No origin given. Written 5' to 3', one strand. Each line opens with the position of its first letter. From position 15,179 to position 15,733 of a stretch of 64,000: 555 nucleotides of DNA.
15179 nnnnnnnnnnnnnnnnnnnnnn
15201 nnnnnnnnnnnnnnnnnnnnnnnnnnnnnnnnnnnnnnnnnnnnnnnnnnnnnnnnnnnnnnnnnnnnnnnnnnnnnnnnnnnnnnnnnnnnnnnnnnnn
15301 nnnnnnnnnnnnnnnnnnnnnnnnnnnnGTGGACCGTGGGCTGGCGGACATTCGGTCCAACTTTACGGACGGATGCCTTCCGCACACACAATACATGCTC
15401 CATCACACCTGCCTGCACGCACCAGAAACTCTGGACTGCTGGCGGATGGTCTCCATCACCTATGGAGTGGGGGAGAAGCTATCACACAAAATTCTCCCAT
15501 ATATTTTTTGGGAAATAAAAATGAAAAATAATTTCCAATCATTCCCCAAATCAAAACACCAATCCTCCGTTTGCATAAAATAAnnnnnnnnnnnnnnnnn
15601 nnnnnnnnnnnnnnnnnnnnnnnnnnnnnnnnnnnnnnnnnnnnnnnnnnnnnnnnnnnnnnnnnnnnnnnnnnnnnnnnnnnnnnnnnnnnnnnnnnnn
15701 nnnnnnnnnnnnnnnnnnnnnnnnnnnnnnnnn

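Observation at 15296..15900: GC-rich, highly structured ~600-nt non-coding island between two convergent terminators (unidentified RNA gene or genes)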

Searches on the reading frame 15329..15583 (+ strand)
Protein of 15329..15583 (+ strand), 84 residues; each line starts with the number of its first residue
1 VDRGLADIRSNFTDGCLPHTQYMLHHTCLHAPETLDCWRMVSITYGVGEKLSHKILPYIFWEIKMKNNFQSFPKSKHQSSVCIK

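Call 80: list_cluster_members(proteins=[window:15329-15583:+, window:15306-15518:+, window:15322-15531:+, window:15169-15396:-, window:15460-15576:-, window:15761-15889:+, window:15642-15773:-])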
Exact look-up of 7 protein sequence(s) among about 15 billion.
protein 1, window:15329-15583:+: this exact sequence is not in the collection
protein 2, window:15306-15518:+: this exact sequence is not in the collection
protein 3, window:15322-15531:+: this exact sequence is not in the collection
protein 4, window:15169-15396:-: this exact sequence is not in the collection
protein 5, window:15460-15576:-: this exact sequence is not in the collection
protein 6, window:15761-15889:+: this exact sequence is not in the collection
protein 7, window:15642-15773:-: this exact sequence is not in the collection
